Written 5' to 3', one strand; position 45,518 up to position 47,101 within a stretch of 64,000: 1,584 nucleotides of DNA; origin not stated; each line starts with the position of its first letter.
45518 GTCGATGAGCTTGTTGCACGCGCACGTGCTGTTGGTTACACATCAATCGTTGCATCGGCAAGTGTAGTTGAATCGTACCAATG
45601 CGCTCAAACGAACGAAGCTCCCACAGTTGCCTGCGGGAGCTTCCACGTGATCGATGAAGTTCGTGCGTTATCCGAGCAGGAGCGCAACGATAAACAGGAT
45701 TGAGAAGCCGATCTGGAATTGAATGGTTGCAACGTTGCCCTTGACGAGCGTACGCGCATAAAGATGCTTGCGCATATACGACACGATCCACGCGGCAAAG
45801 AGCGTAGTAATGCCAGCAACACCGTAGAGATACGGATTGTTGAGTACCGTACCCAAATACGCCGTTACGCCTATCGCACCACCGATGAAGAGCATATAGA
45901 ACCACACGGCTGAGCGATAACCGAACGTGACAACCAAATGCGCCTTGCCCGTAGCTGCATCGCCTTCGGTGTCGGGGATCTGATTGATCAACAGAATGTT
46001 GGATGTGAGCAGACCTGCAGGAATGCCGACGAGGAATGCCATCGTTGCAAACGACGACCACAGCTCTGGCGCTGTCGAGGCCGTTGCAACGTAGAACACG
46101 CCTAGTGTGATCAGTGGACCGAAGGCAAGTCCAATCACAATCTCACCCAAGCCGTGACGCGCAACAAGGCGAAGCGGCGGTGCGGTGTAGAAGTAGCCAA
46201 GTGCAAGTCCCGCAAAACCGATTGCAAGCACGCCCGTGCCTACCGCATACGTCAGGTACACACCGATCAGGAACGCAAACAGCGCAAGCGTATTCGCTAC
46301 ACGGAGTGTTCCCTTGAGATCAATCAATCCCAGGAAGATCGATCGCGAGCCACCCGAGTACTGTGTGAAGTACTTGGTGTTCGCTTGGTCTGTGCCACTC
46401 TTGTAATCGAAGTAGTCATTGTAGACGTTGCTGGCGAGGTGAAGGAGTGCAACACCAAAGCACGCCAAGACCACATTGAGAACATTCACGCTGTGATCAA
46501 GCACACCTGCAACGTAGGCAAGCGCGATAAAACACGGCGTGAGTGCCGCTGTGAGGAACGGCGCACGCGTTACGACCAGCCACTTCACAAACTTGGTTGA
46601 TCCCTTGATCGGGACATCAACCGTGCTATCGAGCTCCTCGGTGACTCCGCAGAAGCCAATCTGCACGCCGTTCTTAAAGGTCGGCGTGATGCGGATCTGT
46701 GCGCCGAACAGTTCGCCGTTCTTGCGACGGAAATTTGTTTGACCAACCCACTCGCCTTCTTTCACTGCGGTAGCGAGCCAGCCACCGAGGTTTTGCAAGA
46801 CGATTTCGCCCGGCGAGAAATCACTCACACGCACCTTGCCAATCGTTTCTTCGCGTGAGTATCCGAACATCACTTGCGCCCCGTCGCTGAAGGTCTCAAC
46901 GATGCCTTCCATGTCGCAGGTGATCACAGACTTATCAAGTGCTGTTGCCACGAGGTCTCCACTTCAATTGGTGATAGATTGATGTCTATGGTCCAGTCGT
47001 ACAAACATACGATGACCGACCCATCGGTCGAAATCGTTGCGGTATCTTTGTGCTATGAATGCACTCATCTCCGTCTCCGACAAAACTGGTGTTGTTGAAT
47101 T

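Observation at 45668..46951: PAS sensor domain fused in-frame to a UbiA-superfamily membrane prenyltransferase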

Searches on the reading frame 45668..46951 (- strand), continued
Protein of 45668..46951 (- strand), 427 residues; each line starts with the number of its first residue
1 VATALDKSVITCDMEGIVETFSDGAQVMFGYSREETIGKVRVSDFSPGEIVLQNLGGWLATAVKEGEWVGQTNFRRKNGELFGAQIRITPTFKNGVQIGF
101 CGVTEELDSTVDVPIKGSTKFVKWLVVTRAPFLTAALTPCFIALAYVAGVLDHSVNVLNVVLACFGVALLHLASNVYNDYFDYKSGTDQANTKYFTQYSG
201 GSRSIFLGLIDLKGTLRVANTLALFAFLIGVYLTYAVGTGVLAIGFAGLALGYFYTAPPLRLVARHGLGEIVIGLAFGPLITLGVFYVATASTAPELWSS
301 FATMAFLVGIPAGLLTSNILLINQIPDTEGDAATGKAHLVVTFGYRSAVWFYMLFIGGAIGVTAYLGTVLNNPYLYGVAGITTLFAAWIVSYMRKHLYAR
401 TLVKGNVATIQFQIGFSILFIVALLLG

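Call 77: predict_structure(alignment_id=A3)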
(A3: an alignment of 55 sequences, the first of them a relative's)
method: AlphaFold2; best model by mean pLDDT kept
length: 425 residues; sequences in the alignment: 55
mean_pLDDT: 86.7   pTM: 0.83
mean pLDDT of the five models: 86.7, 85.1, 82.1, 81.8, 81.5
residues with pLDDT >= 90: 200; 70-90: 200; 50-70: 22; < 50: 3
segments of 3 or more residues with pLDDT < 50: none
pLDDT, mean of each block of 10 residues (from residue 1): 71 87 93 87 87 88 94 91 94 86 93 92 87 85 96 93 97 92 80 59 72 91 95 95 92 84 76 88 96 94 95 87 74 81 89 91 84 78 87 72 87 90 66
secondary structure, 60 per line:
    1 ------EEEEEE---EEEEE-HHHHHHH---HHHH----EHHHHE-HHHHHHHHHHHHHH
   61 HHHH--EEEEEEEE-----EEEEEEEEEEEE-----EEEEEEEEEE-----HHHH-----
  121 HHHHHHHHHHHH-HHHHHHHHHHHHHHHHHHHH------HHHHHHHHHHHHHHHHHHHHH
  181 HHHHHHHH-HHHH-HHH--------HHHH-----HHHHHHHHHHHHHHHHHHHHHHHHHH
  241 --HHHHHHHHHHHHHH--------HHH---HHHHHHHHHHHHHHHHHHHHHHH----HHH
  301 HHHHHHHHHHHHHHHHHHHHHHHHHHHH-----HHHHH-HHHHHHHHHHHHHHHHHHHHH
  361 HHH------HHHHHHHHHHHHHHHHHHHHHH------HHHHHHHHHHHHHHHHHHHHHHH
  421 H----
elements in order: E7-12 E16-20 H22-28 H32-35 H41-44 H47-64 E67-74 E80-91 E97-106 H112-115 H121-132 H134-153 H160-188 H190-193 H206-209 H215-240 H243-256 H271-293 H298-328 H334-338 H340-363 H370-391 H398-421

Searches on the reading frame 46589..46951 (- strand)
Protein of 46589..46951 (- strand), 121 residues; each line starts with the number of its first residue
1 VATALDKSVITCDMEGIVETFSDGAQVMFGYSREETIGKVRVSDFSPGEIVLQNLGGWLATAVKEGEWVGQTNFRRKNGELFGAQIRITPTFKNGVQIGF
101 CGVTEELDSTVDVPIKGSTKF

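Call 36: search_solved_structures(query=window:46589-46951:-, max_evalue=1, show_alignments=3)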
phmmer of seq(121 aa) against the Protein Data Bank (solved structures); distinct sequences matched with E-value up to 1: 14.
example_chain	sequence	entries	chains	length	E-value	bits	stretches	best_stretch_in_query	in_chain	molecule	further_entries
3lyx_A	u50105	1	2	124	2.4e-07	34.1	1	8-107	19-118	Sensory box/GGDEF domain protein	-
8dik_A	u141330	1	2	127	0.0049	20.2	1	10-104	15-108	Aerotaxis receptor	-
2gj3_A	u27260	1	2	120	0.026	17.9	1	24-103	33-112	Nitrogen fixation regulatory protein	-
2cmn_A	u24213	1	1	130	0.088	16.2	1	7-39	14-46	SENSOR PROTEIN FIXL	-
1dp6_A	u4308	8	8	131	0.098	16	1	7-39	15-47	FIXL PROTEIN | SENSOR PROTEIN FIXL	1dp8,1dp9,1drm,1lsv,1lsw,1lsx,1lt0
1xj4_A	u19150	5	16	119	0.1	16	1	8-39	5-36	Sensor protein fixL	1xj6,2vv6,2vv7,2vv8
1y28_A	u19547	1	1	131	0.1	15.9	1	7-39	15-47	Sensor protein fixL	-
1xj2_A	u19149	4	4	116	0.16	15.3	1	9-39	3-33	Sensor protein fixL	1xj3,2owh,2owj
8c05_A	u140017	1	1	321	0.29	14.5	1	22-110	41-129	Sensor domain-containing diguanylate cyclase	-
8js5_A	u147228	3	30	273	0.32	14.4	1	7-39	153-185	Sensor protein FixL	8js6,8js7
9qq6_A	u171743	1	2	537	0.33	14.3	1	25-103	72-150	histidine kinase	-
1d06_A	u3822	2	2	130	0.38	14.1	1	5-97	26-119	nitrogen fixation regulatory protein fixL | FIXL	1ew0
1byw_A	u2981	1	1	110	0.41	14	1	21-92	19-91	PROTEIN (HUMAN ERG POTASSIUM CHANNEL)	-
4mnc_A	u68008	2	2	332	0.92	12.9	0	41-75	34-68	TRAP dicarboxylate transporter-DctP subunit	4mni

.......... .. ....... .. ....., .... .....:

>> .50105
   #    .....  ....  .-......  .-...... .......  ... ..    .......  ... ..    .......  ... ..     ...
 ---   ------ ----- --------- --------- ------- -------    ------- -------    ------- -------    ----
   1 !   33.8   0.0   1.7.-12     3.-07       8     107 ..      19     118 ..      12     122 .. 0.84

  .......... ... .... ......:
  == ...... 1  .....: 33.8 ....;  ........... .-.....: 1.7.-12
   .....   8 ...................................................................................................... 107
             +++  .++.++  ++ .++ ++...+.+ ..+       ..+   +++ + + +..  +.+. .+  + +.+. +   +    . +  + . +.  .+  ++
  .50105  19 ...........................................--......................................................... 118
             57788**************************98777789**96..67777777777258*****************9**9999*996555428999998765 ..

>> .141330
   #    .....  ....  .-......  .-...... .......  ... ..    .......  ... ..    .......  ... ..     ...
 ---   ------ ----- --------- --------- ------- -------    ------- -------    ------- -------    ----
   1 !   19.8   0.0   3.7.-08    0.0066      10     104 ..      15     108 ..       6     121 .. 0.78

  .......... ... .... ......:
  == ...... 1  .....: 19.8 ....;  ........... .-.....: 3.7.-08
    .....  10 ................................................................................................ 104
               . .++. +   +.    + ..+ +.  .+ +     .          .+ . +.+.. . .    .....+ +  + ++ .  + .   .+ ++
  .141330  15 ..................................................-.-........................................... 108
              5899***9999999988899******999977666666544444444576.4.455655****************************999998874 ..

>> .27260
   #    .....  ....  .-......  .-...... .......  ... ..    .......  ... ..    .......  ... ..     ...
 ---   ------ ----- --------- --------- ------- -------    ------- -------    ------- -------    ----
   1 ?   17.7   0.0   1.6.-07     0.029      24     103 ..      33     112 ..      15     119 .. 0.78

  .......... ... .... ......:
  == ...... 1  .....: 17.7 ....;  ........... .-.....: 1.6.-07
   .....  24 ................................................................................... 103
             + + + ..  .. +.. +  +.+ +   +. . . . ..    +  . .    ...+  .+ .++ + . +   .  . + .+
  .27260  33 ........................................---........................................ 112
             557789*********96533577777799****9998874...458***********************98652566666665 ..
